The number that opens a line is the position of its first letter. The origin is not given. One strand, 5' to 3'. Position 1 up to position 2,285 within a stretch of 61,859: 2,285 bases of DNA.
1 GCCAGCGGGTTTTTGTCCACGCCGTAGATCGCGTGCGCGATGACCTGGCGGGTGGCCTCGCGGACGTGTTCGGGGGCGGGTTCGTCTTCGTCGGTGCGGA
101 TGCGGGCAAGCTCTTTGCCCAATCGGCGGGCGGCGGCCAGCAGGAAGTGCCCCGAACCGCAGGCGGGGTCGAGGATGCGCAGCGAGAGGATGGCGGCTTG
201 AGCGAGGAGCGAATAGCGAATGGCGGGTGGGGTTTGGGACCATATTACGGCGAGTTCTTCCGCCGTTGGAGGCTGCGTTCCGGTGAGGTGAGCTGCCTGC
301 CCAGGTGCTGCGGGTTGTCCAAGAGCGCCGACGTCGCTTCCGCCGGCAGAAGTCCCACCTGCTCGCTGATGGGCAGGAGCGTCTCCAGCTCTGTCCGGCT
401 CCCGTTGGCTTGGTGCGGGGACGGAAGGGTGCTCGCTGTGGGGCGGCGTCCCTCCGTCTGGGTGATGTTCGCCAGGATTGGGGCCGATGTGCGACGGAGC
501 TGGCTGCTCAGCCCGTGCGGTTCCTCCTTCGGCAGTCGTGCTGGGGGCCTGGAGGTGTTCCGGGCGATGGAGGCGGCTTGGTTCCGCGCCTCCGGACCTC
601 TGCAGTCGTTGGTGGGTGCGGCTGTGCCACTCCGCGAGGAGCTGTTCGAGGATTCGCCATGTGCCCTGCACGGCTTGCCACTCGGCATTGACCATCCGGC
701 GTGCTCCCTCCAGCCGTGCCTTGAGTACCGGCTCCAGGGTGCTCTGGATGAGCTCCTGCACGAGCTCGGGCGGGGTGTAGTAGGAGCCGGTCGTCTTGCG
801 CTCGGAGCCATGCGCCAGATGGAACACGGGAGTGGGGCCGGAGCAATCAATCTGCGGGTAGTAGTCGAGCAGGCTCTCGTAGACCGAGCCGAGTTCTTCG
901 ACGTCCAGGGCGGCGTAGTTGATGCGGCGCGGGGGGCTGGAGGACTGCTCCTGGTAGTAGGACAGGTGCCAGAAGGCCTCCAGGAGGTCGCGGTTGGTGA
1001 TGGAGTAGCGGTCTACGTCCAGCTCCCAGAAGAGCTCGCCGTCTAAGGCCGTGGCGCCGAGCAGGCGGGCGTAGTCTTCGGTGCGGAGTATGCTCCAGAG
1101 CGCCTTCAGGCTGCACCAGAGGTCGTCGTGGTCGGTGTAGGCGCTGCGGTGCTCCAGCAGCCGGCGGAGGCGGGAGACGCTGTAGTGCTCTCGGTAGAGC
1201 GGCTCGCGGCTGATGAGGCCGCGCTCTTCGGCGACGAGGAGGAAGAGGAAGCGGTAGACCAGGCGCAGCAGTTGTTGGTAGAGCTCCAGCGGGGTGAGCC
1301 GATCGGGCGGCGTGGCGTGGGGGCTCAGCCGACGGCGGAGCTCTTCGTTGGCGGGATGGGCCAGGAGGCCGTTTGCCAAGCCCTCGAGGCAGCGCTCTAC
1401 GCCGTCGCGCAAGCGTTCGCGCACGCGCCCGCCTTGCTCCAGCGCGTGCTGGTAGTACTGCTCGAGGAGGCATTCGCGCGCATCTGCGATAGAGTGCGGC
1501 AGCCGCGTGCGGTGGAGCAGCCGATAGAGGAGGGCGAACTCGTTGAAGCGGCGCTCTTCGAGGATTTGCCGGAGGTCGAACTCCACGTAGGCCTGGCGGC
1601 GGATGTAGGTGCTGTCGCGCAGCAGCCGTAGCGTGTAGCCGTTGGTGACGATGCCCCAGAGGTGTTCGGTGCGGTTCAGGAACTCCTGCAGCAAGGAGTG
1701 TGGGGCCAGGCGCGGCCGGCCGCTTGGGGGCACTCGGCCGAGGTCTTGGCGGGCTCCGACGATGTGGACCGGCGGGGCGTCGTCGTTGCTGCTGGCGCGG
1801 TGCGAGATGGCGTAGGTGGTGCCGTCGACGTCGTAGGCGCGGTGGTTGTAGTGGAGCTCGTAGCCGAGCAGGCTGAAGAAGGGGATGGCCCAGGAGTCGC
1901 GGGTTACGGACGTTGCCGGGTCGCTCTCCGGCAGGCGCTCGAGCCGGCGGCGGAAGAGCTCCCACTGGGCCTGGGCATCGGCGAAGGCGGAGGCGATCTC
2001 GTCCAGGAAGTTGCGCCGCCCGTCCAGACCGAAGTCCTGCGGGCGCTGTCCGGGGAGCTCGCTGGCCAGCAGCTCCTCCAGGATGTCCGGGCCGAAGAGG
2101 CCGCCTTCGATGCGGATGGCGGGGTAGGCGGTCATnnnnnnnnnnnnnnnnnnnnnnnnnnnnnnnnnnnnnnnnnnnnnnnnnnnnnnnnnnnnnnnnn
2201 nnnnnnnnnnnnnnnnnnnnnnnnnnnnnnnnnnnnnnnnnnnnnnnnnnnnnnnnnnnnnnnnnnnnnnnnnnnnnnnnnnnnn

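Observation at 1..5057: SNF2 helicase coupled to a large N6-adenine methyltransferase at the window edge: probable 5' end of a DISARM-class-1-like or related multi-gene defence locus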

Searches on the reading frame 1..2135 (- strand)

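Call 7: search_protein_families(library=pfam, proteins=[window:1-2135:-], max_evalue=0.01)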
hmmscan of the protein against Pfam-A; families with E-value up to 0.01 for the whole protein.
window:1-2135:- (711 aa): 2 families
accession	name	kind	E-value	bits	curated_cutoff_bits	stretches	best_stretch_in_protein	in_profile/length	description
PF20473.4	MmeI_Mtase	-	0.00027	20.6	27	1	647-679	16-48/259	MmeI, DNA-methyltransferase domain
PF02384.22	N6_Mtase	-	0.0003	20.7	20.4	0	653-709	49-86/311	N-6 DNA Methylase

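Call 8: search_protein_families(library=padloc, proteins=[window:1-2135:-], max_evalue=0.01)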
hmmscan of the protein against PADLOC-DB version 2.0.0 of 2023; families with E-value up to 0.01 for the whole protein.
window:1-2135:- (711 aa): 37 families (the best 25 are shown)
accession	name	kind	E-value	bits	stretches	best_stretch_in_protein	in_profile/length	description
PDLC02643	DrmMI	-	5.1e-46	155.1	3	122-425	127-438/1347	DrmMI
PDLC02638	DrmMI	-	7.3e-30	101.8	3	148-427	157-439/935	DrmMI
PDLC02645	DrmMI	-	7e-13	45.7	2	225-379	225-371/772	DrmMI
PDLC03618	REase_MTase_IIG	-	9.4e-12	41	1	226-424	226-430/1429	Type IIG restriction enzyme-methyltransferase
PDLC03611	REase_MTase_IIG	-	6.4e-11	38.4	2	224-429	231-447/1532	Type IIG restriction enzyme-methyltransferase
PDLC02639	DrmMI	-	2.5e-10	37.3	1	648-711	283-351/803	DrmMI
PDLC02642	DrmMI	-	7e-10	35.9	1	221-379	216-370/594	DrmMI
PDLC02529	PglX|PglXI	-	1.6e-09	34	1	647-710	224-280/1189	PglX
PDLC03614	REase_MTase_IIG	-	1.6e-08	30.6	1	284-425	306-458/1584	Type IIG restriction enzyme-methyltransferase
PDLC03613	REase_MTase_IIG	-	3e-08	29.8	1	145-429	143-410/1250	Type IIG restriction enzyme-methyltransferase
PDLC03622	REase_MTase_IIG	-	8.9e-08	27.9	1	151-336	3-176/1524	Type IIG restriction enzyme-methyltransferase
PDLC03338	MTase_II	-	7e-07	26.3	1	635-679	134-183/604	Type II methyltransferase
PDLC02640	DrmMI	-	1.2e-06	24.6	1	145-424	146-433/1015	DrmMI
PDLC03630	REase_MTase_IIG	-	4.4e-06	22.8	1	648-711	403-457/1100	Type IIG restriction enzyme-methyltransferase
PDLC02518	PglX|PglXI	-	6.8e-06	22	1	651-707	308-357/1412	PglX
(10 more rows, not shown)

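Call 9: search_protein_families(library=ncbifam, proteins=[window:1-2135:-], max_evalue=0.01)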
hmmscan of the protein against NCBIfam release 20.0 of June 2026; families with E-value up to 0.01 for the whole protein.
window:1-2135:- (711 aa): 5 families
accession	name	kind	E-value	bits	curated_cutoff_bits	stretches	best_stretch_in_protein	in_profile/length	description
NF033451.1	BREX_2_MTaseX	equivalog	2.4e-08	32.2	400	1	646-710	224-276/1185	BREX-2 system adenine-specific DNA-methyltransferase PglX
NF033455.1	BREX_6_MTaseX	exception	9.7e-07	26.7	900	1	645-710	323-386/1319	BREX-6 system adenine-specific DNA-methyltransferase PglX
NF033454.1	BREX_5_MTaseX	exception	1.7e-05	22.6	900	1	651-707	302-351/1404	BREX-5 system adenine-specific DNA-methyltransferase PglX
NF033452.1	BREX_1_MTaseX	exception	0.00017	19.5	500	1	646-707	309-362/1210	BREX-1 system adenine-specific DNA-methyltransferase PglX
NF047738.1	antiphage_MADS2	equivalog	0.0011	17.4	720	1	653-710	334-395/654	methylation-associated defense system DNA methyltransferase MAD2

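Call 19: find_homologous_proteins(query=window:1-2135:-, max_evalue=1e-20)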
Query window:1-2135:- (711 aa): 3297 proteins with E <= 1e-20 among 8000 candidates; the best 120 are listed.
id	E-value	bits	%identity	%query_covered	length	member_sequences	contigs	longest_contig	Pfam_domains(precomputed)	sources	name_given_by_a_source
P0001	0.0e+0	1047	67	100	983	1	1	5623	PF02384.23,PF07669.18,PF20473.5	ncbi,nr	ncbi:MAG: N-6 DNA methylase, partial [Fimbriimonadales bacterium]|nr:N-6 DNA methylase [Fimbriimonad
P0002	4.3e-270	917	59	100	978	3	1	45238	PF02384.23,PF07669.18,PF20473.5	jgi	jgi:hypothetical protein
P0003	3.4e-267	907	53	62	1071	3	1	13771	PF02384.23,PF07669.18,PF20473.5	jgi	jgi:hypothetical protein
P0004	6.8e-266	903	60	100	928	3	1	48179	PF02384.23,PF20473.5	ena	-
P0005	8.2e-264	896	59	100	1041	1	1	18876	PF02384.23,PF20473.5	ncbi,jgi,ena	-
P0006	1.5e-261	888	55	99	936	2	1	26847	-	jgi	jgi:hypothetical protein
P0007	8.0e-261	886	74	67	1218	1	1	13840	PF02384.23,PF07669.18,PF20466.4,PF20473.5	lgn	-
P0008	1.6e-260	885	71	69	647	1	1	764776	PF02384.23,PF20473.5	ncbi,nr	ncbi:MAG: N-6 DNA methylase [Chloroherpetonaceae bacterium]|nr:N-6 DNA methylase [Chloroherpetonacea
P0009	8.9e-260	883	72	67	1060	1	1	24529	PF02384.23,PF07669.18,PF20473.5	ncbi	-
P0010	4.5e-258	877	72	67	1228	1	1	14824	PF02384.23,PF07669.18,PF20466.4,PF20473.5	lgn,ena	-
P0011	6.3e-258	877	72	67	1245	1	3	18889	PF02384.23,PF07669.18,PF20466.4,PF20473.5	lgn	-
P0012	2.0e-257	875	72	67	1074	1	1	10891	PF02384.23,PF07669.18,PF20466.4,PF20473.5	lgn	-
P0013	1.5e-255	869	72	67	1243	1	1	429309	PF02384.23,PF07669.18,PF20466.4,PF20473.5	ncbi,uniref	ncbi:Eco57I restriction-modification methylase domain-containing protein [Limisphaera sp. 4302-co]|u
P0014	2.1e-255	868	71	68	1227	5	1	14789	PF02384.23,PF07669.18,PF20473.5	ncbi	ncbi:Eco57I restriction-modification methylase domain-containing protein, partial [Synechococcus sp.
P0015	4.4e-255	867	71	67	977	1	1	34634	PF02384.23,PF07669.18,PF20473.5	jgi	jgi:type I restriction-modification system DNA methylase subunit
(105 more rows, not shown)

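Call 34: find_encoding_contigs(protein=P0013, flank=10000, max_places=2)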
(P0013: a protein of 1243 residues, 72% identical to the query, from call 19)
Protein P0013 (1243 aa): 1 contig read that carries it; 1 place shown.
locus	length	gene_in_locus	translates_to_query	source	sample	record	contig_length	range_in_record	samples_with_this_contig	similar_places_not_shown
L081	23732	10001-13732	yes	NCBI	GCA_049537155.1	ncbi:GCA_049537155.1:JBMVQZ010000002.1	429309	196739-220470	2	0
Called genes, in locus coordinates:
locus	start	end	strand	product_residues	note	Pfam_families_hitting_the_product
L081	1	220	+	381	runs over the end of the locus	PF14236:DruA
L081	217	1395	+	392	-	PF09376:NurA (weak)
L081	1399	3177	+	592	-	PF12846:AAA_10 (faint), PF01935:DUF87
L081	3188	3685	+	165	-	PF00929:RNase_T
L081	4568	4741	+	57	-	-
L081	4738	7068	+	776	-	PF00176:SNF2-rel_dom, PF00270:DEAD, PF04851:ResIII, PF00271:Helicase_C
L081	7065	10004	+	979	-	PF00176:SNF2-rel_dom, PF00270:DEAD, PF04851:ResIII, PF00271:Helicase_C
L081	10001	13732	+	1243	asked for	PF02384:N6_Mtase (weak), PF20473:MmeI_Mtase (weak), PF07669:Eco57I, PF20473:MmeI_Mtase (weak), PF20466:MmeI_TRD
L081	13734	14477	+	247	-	-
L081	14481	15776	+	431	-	PF02171:Piwi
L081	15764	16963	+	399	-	PF09509:Hypoth_Ymh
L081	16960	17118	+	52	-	-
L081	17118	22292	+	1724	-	PF00270:DEAD, PF00271:Helicase_C, PF09369:MZB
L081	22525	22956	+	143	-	PF22091:DUF6941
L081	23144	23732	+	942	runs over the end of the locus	PF01565:FAD_binding_4, PF02913:FAD-oxidase_C, PF13183:Fer4_8, PF13534:Fer4_17 (weak), PF02754:CCG (weak)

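Call 35: find_encoding_contigs(protein=P0002, flank=10000, max_places=2)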
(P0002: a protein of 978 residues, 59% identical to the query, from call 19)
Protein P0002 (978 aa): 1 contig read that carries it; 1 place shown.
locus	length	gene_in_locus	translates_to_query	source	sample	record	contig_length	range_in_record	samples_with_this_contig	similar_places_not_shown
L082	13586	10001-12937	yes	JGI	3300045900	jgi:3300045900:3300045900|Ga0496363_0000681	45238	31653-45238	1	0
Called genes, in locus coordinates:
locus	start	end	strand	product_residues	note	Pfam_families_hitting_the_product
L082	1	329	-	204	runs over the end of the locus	PF21948:LplA-B_cat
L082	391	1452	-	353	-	PF00483:NTP_transferase, PF12804:NTP_transf_3, PF25084:LbH_EIF2B, PF24894:Hexapep_GlmU, PF00132:Hexapep (weak), PF25087:GMPPB_C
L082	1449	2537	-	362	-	PF01041:DegT_DnrJ_EryC1, PF01053:Cys_Met_Meta_PP (weak), PF01212:Beta_elim_lyase (faint)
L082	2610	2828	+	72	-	-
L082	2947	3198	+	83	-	-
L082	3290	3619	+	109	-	-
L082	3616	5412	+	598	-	-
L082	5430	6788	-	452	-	PF13449:Phytase-like (faint), PF25021:TEN_NHL (weak), PF25021:TEN_NHL, PF01436:NHL (weak), PF25021:TEN_NHL, PF01436:NHL (weak), PF25021:TEN_NHL (weak), PF01436:NHL, +5 more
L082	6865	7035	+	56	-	-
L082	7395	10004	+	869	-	PF00176:SNF2-rel_dom, PF00270:DEAD (weak), PF04851:ResIII, PF00271:Helicase_C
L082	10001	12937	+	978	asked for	PF02384:N6_Mtase (faint), PF20473:MmeI_Mtase (weak), PF07669:Eco57I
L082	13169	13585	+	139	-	?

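Call 50: find_related_loci(query=window:1-2135:-, collection=metagenome_contigs, flank=10000)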
Query window:1-2135:- (711 aa) in metagenome_contigs; peptide patterns used: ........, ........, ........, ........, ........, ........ (x = any residue, [..] = any of these).
393 stretches matched a pattern; 36 encode a relative of the query (tblastn E <= 1e-3); 36 distinct loci.
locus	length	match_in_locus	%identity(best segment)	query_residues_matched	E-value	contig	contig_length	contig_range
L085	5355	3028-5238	63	1-711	0e+0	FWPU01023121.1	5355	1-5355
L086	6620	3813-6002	64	1-711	0e+0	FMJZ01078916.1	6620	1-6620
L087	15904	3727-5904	61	1-711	0e+0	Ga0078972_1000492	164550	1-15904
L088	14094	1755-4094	54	6-711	0e+0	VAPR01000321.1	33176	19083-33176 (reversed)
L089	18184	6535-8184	73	1-711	0e+0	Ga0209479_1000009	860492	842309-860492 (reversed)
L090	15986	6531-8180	73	1-711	0e+0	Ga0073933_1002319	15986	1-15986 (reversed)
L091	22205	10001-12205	61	1-711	0e+0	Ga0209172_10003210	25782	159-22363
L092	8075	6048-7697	71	1-711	0e+0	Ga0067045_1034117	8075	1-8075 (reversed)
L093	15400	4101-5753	65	1-711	0e+0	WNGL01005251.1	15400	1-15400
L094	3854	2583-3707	73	1-375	0e+0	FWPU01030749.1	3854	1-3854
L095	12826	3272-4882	61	5-711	0e+0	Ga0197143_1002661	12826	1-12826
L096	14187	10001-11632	64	5-711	0e+0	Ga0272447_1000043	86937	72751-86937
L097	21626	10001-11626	60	5-711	7e-180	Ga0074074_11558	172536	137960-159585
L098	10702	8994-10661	61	6-711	1e-173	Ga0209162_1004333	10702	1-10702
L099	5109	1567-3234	61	6-711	3e-177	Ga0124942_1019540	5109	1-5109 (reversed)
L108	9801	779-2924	76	1-711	0e+0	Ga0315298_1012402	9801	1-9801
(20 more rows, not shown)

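Call 53: search_protein_families(library=pfam, proteins=[L089:10590-11789:+, L089:11853-12209:+, L089:12321-14282:+, L089:15607-16872:+, L089:16869-17939:+, L108:4937-6595:+, L108:6654-8558:+, L108:8976-9473:+, L089:2781-3422:+], max_evalue=0.001)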
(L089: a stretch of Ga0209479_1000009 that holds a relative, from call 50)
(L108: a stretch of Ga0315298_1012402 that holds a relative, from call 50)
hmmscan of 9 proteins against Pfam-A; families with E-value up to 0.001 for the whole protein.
L089:10590-11789:+ (399 aa): 1 family
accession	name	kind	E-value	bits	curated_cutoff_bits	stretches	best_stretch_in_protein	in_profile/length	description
PF00753.33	Lactamase_B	-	3.4e-06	27.6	22.7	1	7-69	2-65/196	Metallo-beta-lactamase superfamily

L089:11853-12209:+ (118 aa): 1 family
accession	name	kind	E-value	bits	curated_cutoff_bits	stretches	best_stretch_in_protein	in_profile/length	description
PF03400.19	DDE_Tnp_IS1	-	3.6e-07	31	24.1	1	11-108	32-125/131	IS1 transposase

L089:12321-14282:+ (653 aa): 0 families

L089:15607-16872:+ (421 aa): 4 families
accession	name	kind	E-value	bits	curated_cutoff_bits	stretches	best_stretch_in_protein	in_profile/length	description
PF03787.20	RAMPs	-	8.4e-20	72.5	22.1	1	7-146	1-181/189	RAMP superfamily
PF13180.12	PDZ_2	-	9.5e-10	39.1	27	1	182-228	30-76/80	PDZ domain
PF17820.7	PDZ_6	-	3e-05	24.1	27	1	182-221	16-54/54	PDZ domain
PF14685.13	PDZ_Tricorn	-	0.00023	21.5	25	1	178-225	36-82/88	Tricorn protease PDZ domain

L089:16869-17939:+ (356 aa): 1 family
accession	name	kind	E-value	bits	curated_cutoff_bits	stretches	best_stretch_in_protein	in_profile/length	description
PF03787.20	RAMPs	-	8.6e-16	59.4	22.1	1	116-320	2-188/189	RAMP superfamily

L108:4937-6595:+ (552 aa): 6 families
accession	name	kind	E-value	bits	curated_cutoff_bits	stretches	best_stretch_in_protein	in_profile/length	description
PF13175.12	AAA_15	-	7e-34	118.5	32.1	2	160-314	247-374/374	AAA ATPase domain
PF13304.12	AAA_21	-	1.1e-22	82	27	2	143-315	174-304/304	AAA domain, putative AbiEii toxin, Type IV TA system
PF20469.4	OLD-like_TOPRIM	-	1e-20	74.5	23.2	1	378-443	1-67/67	Overcoming lysogenization defect protein-like, TOPRIM domain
PF02463.25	SMC_N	-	4.2e-10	39.9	40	1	4-52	2-50/220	RecF/RecN/SMC N terminal domain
PF13476.12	AAA_23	-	1.3e-08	36.2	27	1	6-82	1-80/201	AAA domain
PF11398.14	DUF2813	-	1.6e-08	34.7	21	0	272-344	286-354/372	Protein of unknown function (DUF2813)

L108:6654-8558:+ (634 aa): 2 families
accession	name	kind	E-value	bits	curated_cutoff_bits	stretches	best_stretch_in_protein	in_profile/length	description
PF03235.19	GmrSD_N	-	3.7e-35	122.3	33.2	1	32-247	1-198/199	GmrSD restriction endonuclease, N-terminal domain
PF07510.16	GmrSD_C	-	4.6e-10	40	23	1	469-611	50-136/138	GmrSD restriction endonucleases, C-terminal domain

L108:8976-9473:+ (165 aa): 5 families
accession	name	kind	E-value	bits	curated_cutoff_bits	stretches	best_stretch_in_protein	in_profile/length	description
PF22784.1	PTP-SAK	-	3e-08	34.3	27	1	76-135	62-120/153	Swiss Army Knife protein, DSP-PTPase phosphatase domain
PF00102.32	Y_phosphatase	-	3.4e-07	30.6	20.9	1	78-126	144-193/234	Protein-tyrosine phosphatase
PF00782.25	DSPc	-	4.6e-07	30.2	33.5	1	87-126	57-97/133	Dual specificity phosphatase, catalytic domain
PF22785.1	Tc-R-P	-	6.2e-07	30.4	27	1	21-126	6-103/106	Polymorphic toxin system, DSP-PTPase phosphatase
PF13350.11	Y_phosphatase3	-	9.8e-07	29.4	22.2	1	90-131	116-157/240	Tyrosine phosphatase family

L089:2781-3422:+ (213 aa): 1 family
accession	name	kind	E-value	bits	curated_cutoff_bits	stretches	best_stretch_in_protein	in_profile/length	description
PF00265.24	TK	-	5.5e-56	189.6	20.6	1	15-187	1-176/176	Thymidine kinase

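Call 55: search_protein_families(library=pfam, proteins=[L081:17118-22292:+], max_evalue=5)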
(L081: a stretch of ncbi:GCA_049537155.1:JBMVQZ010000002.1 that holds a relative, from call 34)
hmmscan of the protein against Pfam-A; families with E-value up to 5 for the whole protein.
L081:17118-22292:+ (1724 aa): 5 families
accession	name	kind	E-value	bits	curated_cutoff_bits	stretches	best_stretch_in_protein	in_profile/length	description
PF00270.35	DEAD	-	3.3e-21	76.2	26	1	91-303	2-162/167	DEAD/DEAH box helicase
PF09369.15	MZB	-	6.4e-10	40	24.2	1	1486-1573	1-80/80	MrfA Zn-binding domain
PF00271.37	Helicase_C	-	7.7e-09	36.2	23.5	1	994-1040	64-110/110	Helicase conserved C-terminal domain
PF04851.21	ResIII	-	0.00053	20.4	22.5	1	88-270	3-139/164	Type III restriction enzyme, res subunit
PF13245.12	AAA_19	-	0.27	11.9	25.1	1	93-119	1-27/134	AAA domain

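Call 61: search_solved_structures(query=L089:6535-10581:+, max_evalue=0.01)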
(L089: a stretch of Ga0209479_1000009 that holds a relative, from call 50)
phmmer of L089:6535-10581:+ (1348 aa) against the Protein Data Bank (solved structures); distinct sequences matched with E-value up to 0.01: 1.
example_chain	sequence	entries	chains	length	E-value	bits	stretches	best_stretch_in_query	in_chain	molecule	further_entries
5hr4_C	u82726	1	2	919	0.0025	18.4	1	443-566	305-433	MmeI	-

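Call 76: search_protein_families(library=pfam, proteins=[L082:11571-11948:+, L091:11565-11924:+], max_evalue=0.01)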
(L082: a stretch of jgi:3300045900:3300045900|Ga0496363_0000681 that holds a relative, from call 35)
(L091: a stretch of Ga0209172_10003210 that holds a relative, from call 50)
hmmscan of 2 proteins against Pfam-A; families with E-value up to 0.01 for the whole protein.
L082:11571-11948:+ (125 aa): 2 families
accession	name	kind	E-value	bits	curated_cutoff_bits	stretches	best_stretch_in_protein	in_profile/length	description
PF05635.17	23S_rRNA_IVP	-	9.7e-38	129.1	33.8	1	8-113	1-106/106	23S rRNA-intervening sequence protein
PF22296.2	bAvd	-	0.0045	17.9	40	1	14-117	5-106/107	bAvd-like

L091:11565-11924:+ (119 aa): 2 families
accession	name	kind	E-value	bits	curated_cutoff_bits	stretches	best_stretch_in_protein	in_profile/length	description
PF05635.17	23S_rRNA_IVP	-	1.4e-40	138.2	33.8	1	6-109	1-104/106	23S rRNA-intervening sequence protein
PF22296.2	bAvd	-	0.0034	18.3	40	1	12-107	5-98/107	bAvd-like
